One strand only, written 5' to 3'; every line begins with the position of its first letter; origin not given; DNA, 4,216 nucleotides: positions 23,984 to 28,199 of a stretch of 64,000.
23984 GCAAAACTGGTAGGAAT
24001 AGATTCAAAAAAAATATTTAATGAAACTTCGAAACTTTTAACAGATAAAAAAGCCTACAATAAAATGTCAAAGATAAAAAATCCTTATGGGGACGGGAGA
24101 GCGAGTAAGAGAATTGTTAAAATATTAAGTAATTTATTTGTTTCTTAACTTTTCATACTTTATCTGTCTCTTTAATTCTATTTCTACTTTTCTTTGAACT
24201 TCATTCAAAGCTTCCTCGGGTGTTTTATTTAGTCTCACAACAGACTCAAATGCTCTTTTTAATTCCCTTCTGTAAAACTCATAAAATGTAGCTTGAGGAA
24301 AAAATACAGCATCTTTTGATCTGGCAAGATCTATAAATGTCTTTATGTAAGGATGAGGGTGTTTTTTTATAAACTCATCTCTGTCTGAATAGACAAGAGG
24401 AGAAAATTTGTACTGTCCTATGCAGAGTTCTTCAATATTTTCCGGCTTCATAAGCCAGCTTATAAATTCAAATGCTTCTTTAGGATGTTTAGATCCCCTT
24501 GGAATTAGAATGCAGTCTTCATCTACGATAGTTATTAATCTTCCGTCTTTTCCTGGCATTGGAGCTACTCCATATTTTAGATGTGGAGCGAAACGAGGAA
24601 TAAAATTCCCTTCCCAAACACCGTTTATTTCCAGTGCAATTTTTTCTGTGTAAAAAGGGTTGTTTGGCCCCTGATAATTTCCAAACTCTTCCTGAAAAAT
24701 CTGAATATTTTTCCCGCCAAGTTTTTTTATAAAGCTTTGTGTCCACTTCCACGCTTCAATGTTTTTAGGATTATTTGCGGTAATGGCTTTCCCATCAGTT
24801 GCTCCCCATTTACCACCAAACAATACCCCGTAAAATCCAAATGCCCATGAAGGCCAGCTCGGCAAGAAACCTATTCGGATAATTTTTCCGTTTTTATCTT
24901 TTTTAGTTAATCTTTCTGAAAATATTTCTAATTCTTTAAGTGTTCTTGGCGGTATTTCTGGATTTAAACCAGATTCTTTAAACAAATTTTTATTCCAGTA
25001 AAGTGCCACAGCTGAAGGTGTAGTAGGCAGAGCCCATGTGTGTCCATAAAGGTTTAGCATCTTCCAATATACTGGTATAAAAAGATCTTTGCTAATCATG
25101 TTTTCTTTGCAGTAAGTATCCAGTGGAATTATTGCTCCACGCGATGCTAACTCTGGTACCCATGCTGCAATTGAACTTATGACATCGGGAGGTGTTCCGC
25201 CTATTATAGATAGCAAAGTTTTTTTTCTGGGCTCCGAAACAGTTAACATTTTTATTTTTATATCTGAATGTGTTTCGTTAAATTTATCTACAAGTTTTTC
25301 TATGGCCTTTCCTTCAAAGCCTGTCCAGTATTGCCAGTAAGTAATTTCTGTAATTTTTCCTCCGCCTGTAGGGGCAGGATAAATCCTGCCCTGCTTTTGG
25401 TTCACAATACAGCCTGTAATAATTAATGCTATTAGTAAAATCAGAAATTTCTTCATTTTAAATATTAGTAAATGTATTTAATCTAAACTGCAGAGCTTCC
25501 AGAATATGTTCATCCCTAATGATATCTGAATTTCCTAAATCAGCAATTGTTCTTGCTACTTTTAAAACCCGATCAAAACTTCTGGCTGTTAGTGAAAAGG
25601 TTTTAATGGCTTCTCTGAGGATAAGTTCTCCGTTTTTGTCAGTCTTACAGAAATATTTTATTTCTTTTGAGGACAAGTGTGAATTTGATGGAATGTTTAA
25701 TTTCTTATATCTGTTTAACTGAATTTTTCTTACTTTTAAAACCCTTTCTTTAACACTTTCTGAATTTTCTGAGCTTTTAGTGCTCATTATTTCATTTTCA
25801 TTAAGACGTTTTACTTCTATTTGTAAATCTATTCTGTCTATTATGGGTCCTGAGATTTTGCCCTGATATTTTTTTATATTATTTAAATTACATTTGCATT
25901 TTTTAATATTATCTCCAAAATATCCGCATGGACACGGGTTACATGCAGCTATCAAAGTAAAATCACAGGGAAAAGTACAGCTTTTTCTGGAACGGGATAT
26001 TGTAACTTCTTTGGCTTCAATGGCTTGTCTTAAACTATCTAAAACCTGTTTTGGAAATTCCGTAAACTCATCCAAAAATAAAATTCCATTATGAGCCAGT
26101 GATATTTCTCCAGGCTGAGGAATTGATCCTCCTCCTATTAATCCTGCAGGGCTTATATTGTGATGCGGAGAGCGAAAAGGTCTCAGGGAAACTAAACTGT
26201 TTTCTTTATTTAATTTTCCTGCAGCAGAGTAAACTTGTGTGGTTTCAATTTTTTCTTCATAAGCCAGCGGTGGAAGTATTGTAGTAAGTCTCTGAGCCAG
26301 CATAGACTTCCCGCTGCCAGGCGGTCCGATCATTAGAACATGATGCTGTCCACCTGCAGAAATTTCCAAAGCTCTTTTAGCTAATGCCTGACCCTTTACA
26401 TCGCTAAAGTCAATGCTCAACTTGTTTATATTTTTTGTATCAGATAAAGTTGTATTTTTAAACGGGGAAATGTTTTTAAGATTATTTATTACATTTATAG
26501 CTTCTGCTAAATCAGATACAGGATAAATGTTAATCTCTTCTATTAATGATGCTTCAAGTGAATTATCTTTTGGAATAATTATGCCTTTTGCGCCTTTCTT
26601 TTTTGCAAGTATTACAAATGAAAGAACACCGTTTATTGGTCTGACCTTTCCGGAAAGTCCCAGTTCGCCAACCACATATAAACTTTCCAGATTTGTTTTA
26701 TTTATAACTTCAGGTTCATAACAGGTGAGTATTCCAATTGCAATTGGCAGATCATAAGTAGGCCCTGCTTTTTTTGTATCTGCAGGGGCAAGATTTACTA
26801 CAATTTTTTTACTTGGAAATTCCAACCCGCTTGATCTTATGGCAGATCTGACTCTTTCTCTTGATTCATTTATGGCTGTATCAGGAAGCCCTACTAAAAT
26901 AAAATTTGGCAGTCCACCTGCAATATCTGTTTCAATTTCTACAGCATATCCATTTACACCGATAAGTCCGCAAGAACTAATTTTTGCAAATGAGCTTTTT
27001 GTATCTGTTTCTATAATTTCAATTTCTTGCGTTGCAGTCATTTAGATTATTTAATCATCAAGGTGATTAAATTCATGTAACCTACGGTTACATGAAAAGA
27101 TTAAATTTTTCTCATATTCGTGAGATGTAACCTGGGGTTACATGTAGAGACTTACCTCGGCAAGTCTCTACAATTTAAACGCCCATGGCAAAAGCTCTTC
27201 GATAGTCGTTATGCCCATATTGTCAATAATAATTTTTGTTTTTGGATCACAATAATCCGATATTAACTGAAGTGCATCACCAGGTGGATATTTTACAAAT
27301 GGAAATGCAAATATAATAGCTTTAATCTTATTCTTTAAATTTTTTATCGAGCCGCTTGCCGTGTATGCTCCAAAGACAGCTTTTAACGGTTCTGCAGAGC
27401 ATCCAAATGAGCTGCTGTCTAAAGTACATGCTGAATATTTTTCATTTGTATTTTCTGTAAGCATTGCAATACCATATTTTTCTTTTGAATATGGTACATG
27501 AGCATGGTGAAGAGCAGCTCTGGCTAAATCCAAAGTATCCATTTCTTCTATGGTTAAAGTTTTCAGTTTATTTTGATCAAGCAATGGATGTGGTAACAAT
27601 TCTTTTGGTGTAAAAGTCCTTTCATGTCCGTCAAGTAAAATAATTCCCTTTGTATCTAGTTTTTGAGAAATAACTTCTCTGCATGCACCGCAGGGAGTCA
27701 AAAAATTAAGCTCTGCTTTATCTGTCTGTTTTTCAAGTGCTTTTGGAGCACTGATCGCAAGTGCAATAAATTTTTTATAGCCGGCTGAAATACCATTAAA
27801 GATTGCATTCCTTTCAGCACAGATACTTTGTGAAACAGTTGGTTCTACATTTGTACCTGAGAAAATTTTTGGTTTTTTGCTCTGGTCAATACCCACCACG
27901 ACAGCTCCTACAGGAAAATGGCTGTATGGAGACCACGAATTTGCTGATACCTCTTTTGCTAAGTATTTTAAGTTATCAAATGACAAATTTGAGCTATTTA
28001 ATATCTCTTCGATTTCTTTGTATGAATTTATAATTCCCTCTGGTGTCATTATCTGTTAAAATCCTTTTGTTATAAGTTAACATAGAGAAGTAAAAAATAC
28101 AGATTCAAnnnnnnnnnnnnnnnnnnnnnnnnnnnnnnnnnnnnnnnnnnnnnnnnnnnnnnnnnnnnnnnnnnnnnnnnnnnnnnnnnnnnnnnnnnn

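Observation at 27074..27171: Paired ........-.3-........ operator-like sites plus a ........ hairpin between cdd and comM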

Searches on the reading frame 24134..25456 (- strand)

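Call 9: search_protein_families(library=pfam, proteins=[window:24134-25456:-])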
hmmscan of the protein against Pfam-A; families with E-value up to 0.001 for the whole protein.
window:24134-25456:- (440 aa): 2 families
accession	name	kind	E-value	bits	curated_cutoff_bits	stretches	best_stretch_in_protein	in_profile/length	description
PF01547.30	SBP_bac_1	-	8.6e-35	121.6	26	1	49-340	7-305/307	Bacterial extracellular solute-binding protein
PF13416.11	SBP_bac_8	-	1.4e-26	94.3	27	1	54-354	1-261/279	Bacterial extracellular solute-binding protein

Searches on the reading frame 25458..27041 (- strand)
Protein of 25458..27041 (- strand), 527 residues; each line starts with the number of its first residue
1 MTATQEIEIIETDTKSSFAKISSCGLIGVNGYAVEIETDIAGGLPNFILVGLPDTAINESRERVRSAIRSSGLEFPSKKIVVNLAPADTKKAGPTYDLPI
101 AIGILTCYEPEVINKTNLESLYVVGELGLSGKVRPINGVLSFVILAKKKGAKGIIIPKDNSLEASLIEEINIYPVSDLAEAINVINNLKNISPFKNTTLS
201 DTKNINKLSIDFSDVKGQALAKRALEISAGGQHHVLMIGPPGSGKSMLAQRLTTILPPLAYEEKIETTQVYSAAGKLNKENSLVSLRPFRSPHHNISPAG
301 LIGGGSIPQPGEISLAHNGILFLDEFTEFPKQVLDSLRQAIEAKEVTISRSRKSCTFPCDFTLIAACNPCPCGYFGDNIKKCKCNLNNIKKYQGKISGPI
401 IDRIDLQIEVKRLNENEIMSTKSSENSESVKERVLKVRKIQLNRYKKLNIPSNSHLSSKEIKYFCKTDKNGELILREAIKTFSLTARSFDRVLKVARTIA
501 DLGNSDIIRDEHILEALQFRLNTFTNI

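Call 9: search_protein_families(library=pfam, proteins=[window:25458-27041:-])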
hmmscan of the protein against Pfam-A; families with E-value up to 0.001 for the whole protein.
window:25458-27041:- (527 aa): 9 families
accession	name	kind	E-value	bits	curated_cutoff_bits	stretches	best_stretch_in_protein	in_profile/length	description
PF01078.27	Mg_chelatase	-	5.5e-91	304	20.3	1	211-417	1-206/207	Magnesium chelatase, subunit ChlI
PF13541.12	ChlI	-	1.7e-44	151.1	27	1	36-160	1-121/121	Subunit ChlI of Mg-chelatase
PF13335.12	Mg_chelatase_C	-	8.8e-29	100.4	26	1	425-520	2-94/94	Magnesium chelatase, subunit ChlI C-terminal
PF00493.29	MCM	-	2e-12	47.1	23.3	1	309-408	113-202/224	MCM P-loop domain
PF07728.20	AAA_5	-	4e-12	46.8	22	1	234-371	1-125/139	AAA domain (dynein-related subfamily)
PF05362.19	Lon_C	-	6.6e-08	32.8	21.1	1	28-182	37-199/205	Lon protease (S16) C-terminal proteolytic domain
PF00158.32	Sigma54_activat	-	1.5e-07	31.7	20.2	1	226-368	16-142/168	Sigma-54 interaction domain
PF05496.18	RuvB_N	-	0.00038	20.7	27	0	232-253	33-54/159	Holliday junction DNA helicase RuvB P-loop domain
PF14532.12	Sigma54_activ_2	-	0.00084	20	25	0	222-253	11-42/138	Sigma-54 interaction domain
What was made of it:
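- Checked: The centre of the proximal site (27084) is 43 nt from the A of the comM ATG (27041; comM = 25458-27041, minus strand; Pfam Mg_chelatase/ChlI, call 9).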

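Call 10: find_encoding_contigs(protein=window:25458-27041:-, flank=10000, max_places=10)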
Protein window:25458-27041:- (527 aa): 11 contigs read that carry it; 2 places shown.
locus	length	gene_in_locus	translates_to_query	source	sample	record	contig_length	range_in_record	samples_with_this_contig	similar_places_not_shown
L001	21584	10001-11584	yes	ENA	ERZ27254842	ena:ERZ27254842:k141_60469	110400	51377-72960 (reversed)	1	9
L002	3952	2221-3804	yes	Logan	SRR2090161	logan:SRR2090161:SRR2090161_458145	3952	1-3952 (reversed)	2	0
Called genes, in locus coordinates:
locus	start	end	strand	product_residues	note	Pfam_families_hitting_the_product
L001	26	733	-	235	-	-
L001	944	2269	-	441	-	PF03952:Enolase_N, PF00113:Enolase_C, PF13378:MR_MLE_C (weak)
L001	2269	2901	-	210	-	PF14681:UPRTase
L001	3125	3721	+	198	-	-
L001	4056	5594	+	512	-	PF02789:Peptidase_M17_N, PF00883:Peptidase_M17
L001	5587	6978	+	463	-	PF18073:Zn_ribbon_LapB, PF13481:AAA_25, PF03796:DnaB_C (weak), PF06745:ATPase, PF13401:AAA_22 (weak), PF00004:AAA (weak), PF06745:ATPase (weak), PF13541:ChlI, +1 more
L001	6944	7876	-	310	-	-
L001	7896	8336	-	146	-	PF25984:BSH_YknX (faint), PF25917:BSH_RND (faint), PF00364:Biotin_lipoyl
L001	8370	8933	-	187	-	PF08207:EFP_N, PF01132:EFP, PF09285:Elong-fact-P_C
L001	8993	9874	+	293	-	PF08211:dCMP_cyt_deam_2 (faint), PF00383:dCMP_cyt_deam_1, PF14421:LmjF365940-deam (faint)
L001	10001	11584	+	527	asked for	PF05362:Lon_C, PF13541:ChlI, PF00158:Sigma54_activat (weak), PF01078:Mg_chelatase, PF07728:AAA_5, PF00493:MCM, PF13335:Mg_chelatase_C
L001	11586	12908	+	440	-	PF01547:SBP_bac_1, PF13416:SBP_bac_8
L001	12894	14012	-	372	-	PF02350:Epimerase_2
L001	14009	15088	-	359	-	PF04613:LpxD (weak), PF00132:Hexapep (weak), PF25084:LbH_EIF2B (weak), PF25087:GMPPB_C, PF00132:Hexapep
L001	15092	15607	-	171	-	PF03938:OmpH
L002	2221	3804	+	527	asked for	PF05362:Lon_C, PF13541:ChlI, PF00158:Sigma54_activat (weak), PF01078:Mg_chelatase, PF07728:AAA_5, PF00493:MCM, PF13335:Mg_chelatase_C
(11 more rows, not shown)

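Call 16: find_homologous_proteins(query=window:25458-27041:-, max_evalue=1e-50)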
Query window:25458-27041:- (527 aa): 8000 proteins with E <= 1e-50 among 8000 candidates; the best 120 are listed.
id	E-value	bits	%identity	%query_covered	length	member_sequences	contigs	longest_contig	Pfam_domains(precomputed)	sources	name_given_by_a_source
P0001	0.0e+0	1070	92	100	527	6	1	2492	PF00158.33,PF13335.13,PF05362.20,PF00493.30,PF07728.21,PF01078.28,PF13541.13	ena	-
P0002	7.2e-297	1003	87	99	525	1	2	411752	PF00158.33,PF13335.13,PF05362.20,PF00493.30,PF07728.21,PF01078.28,PF13541.13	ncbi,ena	-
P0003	1.3e-289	979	83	100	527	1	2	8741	PF00158.33,PF13335.13,PF05362.20,PF00493.30,PF07728.21,PF01078.28,PF13541.13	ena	-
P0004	3.8e-289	978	82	100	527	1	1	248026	PF00158.33,PF13335.13,PF05362.20,PF00493.30,PF07728.21,PF01078.28,PF13541.13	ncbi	-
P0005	7.7e-284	960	82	99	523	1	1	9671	PF00158.33,PF13335.13,PF05362.20,PF00493.30,PF07728.21,PF01078.28,PF13541.13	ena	-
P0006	1.0e-277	940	80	100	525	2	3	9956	PF00158.33,PF13335.13,PF05362.20,PF00493.30,PF07728.21,PF01078.28,PF13541.13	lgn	-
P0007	2.2e-258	876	76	99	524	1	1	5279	PF00158.33,PF13335.13,PF05362.20,PF00493.30,PF07728.21,PF01078.28,PF13541.13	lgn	-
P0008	5.8e-252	855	75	99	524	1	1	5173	PF00158.33,PF13335.13,PF05362.20,PF00493.30,PF07728.21,PF01078.28,PF13541.13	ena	-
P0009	4.9e-250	849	74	97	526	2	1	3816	PF00158.33,PF13335.13,PF00493.30,PF07728.21,PF01078.28,PF13541.13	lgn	-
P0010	1.1e-249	848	75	99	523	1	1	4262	PF00158.33,PF13335.13,PF05362.20,PF00493.30,PF07728.21,PF01078.28,PF13541.13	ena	-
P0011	2.0e-249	847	74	97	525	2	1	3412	PF00158.33,PF13335.13,PF05362.20,PF00493.30,PF07728.21,PF01078.28,PF13541.13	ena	-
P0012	6.3e-247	838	73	97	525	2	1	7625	PF00158.33,PF13335.13,PF05362.20,PF00493.30,PF07728.21,PF01078.28,PF13541.13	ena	-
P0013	2.4e-246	836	73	97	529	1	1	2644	PF13335.13,PF00493.30,PF07728.21,PF01078.28,PF13541.13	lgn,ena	-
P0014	5.9e-246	835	73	99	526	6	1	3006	PF00158.33,PF13335.13,PF05362.20,PF00493.30,PF07728.21,PF01078.28,PF13541.13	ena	-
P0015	6.4e-246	835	73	100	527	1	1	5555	PF00158.33,PF13335.13,PF05362.20,PF00493.30,PF07728.21,PF01078.28,PF13541.13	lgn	-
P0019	2.0e-244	830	74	98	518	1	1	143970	PF00158.33,PF13335.13,PF05362.20,PF00493.30,PF07728.21,PF01078.28,PF13541.13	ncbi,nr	ncbi:MAG: YifB family Mg chelatase-like AAA ATPase [Candidatus Melainabacteria bacterium]|nr:YifB fa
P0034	2.2e-232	790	68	99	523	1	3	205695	PF00158.33,PF13335.13,PF05362.20,PF00493.30,PF07728.21,PF01078.28,PF13541.13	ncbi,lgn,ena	-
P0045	1.3e-214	732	63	99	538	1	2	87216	PF00158.33,PF13335.13,PF00493.30,PF07728.21,PF01078.28,PF13541.13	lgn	-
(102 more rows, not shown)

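Call 18: find_encoding_contigs(protein=P0002, flank=10000, max_places=2)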
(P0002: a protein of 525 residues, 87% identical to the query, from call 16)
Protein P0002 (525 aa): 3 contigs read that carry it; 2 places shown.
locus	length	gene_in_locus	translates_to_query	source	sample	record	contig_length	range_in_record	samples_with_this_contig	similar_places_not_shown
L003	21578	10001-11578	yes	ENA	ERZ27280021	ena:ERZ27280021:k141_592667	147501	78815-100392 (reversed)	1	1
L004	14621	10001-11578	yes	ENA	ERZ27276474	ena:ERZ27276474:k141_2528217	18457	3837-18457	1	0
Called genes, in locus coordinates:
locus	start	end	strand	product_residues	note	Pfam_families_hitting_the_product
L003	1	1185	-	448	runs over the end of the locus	PF03952:Enolase_N, PF00113:Enolase_C, PF13378:MR_MLE_C (weak)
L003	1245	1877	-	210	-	PF14681:UPRTase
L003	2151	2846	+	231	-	-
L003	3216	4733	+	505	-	PF02789:Peptidase_M17_N, PF00883:Peptidase_M17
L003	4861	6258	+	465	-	PF18073:Zn_ribbon_LapB, PF13481:AAA_25, PF06745:ATPase, PF08423:Rad51 (weak), PF13401:AAA_22, PF00004:AAA (weak), PF06745:ATPase (weak), PF13541:ChlI, +2 more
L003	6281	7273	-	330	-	-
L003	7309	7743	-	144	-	PF25917:BSH_RND (faint), PF00364:Biotin_lipoyl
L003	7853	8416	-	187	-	PF08207:EFP_N, PF01132:EFP, PF09285:Elong-fact-P_C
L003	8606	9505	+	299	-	PF08211:dCMP_cyt_deam_2 (faint), PF00383:dCMP_cyt_deam_1, PF14421:LmjF365940-deam (faint)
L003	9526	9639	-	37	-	-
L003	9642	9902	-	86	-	-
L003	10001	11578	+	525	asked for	PF05362:Lon_C, PF13541:ChlI, PF00158:Sigma54_activat (weak), PF01078:Mg_chelatase, PF07728:AAA_5, PF00493:MCM (weak), PF13335:Mg_chelatase_C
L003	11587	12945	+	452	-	PF01547:SBP_bac_1, PF13416:SBP_bac_8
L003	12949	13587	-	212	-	-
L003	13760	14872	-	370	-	PF02350:Epimerase_2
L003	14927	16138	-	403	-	PF00132:Hexapep (weak), PF25084:LbH_EIF2B, PF25087:GMPPB_C (weak), PF00132:Hexapep, PF14602:Hexapep_2 (faint), PF00132:Hexapep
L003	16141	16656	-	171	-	PF03938:OmpH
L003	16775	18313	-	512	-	PF13401:AAA_22 (faint), PF00004:AAA (weak)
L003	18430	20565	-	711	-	PF07244:POTRA, PF08479:POTRA_2, PF07244:POTRA, PF01103:Omp85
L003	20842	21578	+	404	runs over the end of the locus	PF00009:GTP_EFTU, PF03144:GTP_EFTU_D2, PF03143:GTP_EFTU_D3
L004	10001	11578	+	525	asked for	PF05362:Lon_C, PF13541:ChlI, PF00158:Sigma54_activat (weak), PF01078:Mg_chelatase, PF07728:AAA_5, PF00493:MCM (weak), PF13335:Mg_chelatase_C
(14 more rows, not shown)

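Call 19: find_encoding_contigs(protein=P0004, flank=10000, max_places=2)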
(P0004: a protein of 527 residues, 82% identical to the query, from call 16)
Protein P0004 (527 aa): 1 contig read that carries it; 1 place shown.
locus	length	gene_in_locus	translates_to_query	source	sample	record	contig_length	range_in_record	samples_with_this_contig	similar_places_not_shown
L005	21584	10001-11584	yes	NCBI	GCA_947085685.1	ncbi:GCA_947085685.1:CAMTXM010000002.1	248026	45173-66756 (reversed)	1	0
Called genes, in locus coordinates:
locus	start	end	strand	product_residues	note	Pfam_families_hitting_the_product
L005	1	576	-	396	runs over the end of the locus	PF00089:Trypsin, PF13365:Trypsin_2, PF17820:PDZ_6 (faint), PF13180:PDZ_2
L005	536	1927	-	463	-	PF03952:Enolase_N, PF00113:Enolase_C, PF13378:MR_MLE_C (faint)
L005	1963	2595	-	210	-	PF14681:UPRTase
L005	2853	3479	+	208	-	-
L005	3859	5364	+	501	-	PF02789:Peptidase_M17_N, PF00883:Peptidase_M17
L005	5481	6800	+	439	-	PF18073:Zn_ribbon_LapB (weak), PF00154:RecA_N (weak), PF13481:AAA_25, PF03796:DnaB_C (weak), PF06745:ATPase, PF13401:AAA_22 (weak), PF06745:ATPase (weak), PF13541:ChlI, +3 more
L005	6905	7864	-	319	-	-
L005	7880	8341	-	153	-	PF25984:BSH_YknX (faint), PF25917:BSH_RND (faint), PF00364:Biotin_lipoyl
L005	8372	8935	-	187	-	PF08207:EFP_N, PF01132:EFP, PF09285:Elong-fact-P_C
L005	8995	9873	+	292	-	PF00383:dCMP_cyt_deam_1, PF14421:LmjF365940-deam (faint), PF08211:dCMP_cyt_deam_2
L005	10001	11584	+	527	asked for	PF05362:Lon_C, PF13541:ChlI, PF00158:Sigma54_activat (faint), PF01078:Mg_chelatase, PF00493:MCM, PF07728:AAA_5 (faint), PF13335:Mg_chelatase_C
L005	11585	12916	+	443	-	PF01547:SBP_bac_1, PF13416:SBP_bac_8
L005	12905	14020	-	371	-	PF02350:Epimerase_2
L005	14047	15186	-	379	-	PF04613:LpxD (faint), PF25084:LbH_EIF2B, PF25087:GMPPB_C, PF00132:Hexapep (weak)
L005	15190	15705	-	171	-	PF03938:OmpH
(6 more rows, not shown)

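Call 20: find_encoding_contigs(protein=P0019, flank=10000, max_places=2)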
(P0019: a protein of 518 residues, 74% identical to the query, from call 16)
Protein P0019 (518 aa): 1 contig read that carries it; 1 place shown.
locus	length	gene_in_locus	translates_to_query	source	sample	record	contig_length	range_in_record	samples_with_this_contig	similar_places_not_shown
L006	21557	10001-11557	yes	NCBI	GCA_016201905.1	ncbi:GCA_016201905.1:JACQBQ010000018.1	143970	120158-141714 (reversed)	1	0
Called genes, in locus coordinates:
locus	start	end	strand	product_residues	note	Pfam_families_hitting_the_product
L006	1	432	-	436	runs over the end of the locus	PF03952:Enolase_N, PF00113:Enolase_C, PF13378:MR_MLE_C (weak)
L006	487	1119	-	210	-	PF14681:UPRTase, PF00156:Pribosyltran (weak)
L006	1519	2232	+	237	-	-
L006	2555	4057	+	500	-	PF02789:Peptidase_M17_N, PF00883:Peptidase_M17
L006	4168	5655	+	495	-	PF02789:Peptidase_M17_N, PF00883:Peptidase_M17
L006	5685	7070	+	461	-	PF18073:Zn_ribbon_LapB, PF00154:RecA_N (weak), PF13481:AAA_25, PF06745:ATPase, PF13191:AAA_16 (weak), PF13401:AAA_22 (weak), PF00004:AAA (weak), PF13541:ChlI, +3 more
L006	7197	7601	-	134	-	-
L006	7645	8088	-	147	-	PF00364:Biotin_lipoyl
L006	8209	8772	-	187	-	PF08207:EFP_N, PF01132:EFP, PF09285:Elong-fact-P_C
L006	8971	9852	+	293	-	PF08211:dCMP_cyt_deam_2 (faint), PF00383:dCMP_cyt_deam_1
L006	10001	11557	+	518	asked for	PF05362:Lon_C (weak), PF13541:ChlI, PF00158:Sigma54_activat, PF01078:Mg_chelatase, PF07728:AAA_5, PF00493:MCM (weak), PF13335:Mg_chelatase_C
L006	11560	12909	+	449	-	PF01547:SBP_bac_1, PF13416:SBP_bac_8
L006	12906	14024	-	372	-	PF02350:Epimerase_2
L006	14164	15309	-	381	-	PF25247:LbH_GLGC (faint), PF21711:DCTN5 (faint), PF25084:LbH_EIF2B, PF00132:Hexapep, PF14602:Hexapep_2 (faint), PF00132:Hexapep, PF25087:GMPPB_C, PF00132:Hexapep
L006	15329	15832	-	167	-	PF03938:OmpH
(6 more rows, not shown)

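Call 68: find_encoding_contigs(protein=P0034, flank=3000, max_places=1)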
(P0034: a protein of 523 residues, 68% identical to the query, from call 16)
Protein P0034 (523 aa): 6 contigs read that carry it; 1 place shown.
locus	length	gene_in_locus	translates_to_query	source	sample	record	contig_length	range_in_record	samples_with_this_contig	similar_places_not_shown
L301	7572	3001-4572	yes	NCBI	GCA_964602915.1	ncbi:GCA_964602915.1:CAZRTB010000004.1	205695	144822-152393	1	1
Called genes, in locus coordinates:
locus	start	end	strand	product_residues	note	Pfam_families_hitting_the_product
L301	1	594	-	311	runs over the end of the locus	-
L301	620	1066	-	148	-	PF25984:BSH_YknX (faint), PF25917:BSH_RND (faint), PF00364:Biotin_lipoyl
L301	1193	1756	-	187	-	PF08207:EFP_N, PF01132:EFP, PF09285:Elong-fact-P_C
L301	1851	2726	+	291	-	PF00383:dCMP_cyt_deam_1, PF08211:dCMP_cyt_deam_2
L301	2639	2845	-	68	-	-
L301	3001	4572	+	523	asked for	PF05362:Lon_C, PF13541:ChlI, PF01078:Mg_chelatase, PF00158:Sigma54_activat, PF07728:AAA_5, PF00493:MCM (weak), PF13335:Mg_chelatase_C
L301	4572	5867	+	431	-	PF01547:SBP_bac_1, PF13416:SBP_bac_8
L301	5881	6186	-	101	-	-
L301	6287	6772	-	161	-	-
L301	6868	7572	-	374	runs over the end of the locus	PF02350:Epimerase_2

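Call 69: find_encoding_contigs(protein=P0045, flank=3000, max_places=1)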
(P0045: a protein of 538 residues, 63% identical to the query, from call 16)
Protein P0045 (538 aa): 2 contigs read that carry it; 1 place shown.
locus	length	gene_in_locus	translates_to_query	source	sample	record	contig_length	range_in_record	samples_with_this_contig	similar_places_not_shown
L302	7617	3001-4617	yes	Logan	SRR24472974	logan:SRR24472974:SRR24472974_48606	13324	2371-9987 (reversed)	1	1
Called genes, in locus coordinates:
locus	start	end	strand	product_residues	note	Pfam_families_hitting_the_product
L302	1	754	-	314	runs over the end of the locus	-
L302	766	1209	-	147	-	PF25984:BSH_YknX (faint), PF00364:Biotin_lipoyl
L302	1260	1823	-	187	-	PF08207:EFP_N, PF01132:EFP, PF09285:Elong-fact-P_C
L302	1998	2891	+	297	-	PF08211:dCMP_cyt_deam_2 (faint), PF00383:dCMP_cyt_deam_1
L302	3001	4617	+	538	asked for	PF13541:ChlI, PF01078:Mg_chelatase, PF00158:Sigma54_activat (weak), PF07728:AAA_5, PF00493:MCM (weak), PF13335:Mg_chelatase_C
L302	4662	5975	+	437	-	PF01547:SBP_bac_1, PF13416:SBP_bac_8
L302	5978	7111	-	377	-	PF02350:Epimerase_2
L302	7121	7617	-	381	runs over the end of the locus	PF04613:LpxD, PF25084:LbH_EIF2B, PF00132:Hexapep, PF14602:Hexapep_2 (faint), PF25087:GMPPB_C, PF00132:Hexapep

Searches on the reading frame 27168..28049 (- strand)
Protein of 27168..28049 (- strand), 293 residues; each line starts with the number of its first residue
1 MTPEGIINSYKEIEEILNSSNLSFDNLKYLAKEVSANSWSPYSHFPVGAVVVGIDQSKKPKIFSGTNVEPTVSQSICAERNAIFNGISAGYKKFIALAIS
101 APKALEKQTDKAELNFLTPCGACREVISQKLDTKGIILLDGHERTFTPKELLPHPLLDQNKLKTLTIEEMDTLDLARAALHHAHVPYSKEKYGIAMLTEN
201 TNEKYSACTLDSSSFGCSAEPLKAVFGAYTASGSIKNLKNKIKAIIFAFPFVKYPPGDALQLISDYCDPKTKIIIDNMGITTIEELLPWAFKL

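Call 9: search_protein_families(library=pfam, proteins=[window:27168-28049:-])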
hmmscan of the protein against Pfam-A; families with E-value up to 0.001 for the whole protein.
window:27168-28049:- (293 aa): 3 families
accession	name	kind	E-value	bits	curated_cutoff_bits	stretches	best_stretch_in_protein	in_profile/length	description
PF00383.29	dCMP_cyt_deam_1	-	1e-12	48.3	25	1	30-130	10-93/102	Cytidine and deoxycytidylate deaminase zinc-binding region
PF08211.18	dCMP_cyt_deam_2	-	5.5e-08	33.5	25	1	145-234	8-105/130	Cytidine and deoxycytidylate deaminase zinc-binding region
PF14421.12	LmjF365940-deam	-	8.4e-07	29.4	27.1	0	37-86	29-86/218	LmjF365940 subfamily CDD/CDA-like deaminase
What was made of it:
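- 27168..28049 (-): cdd (two-domain cytidine deaminase, 293 aa), the upstream neighbour on the same strand. Pfam dCMP_cyt_deam_1 and _2 (call 9).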
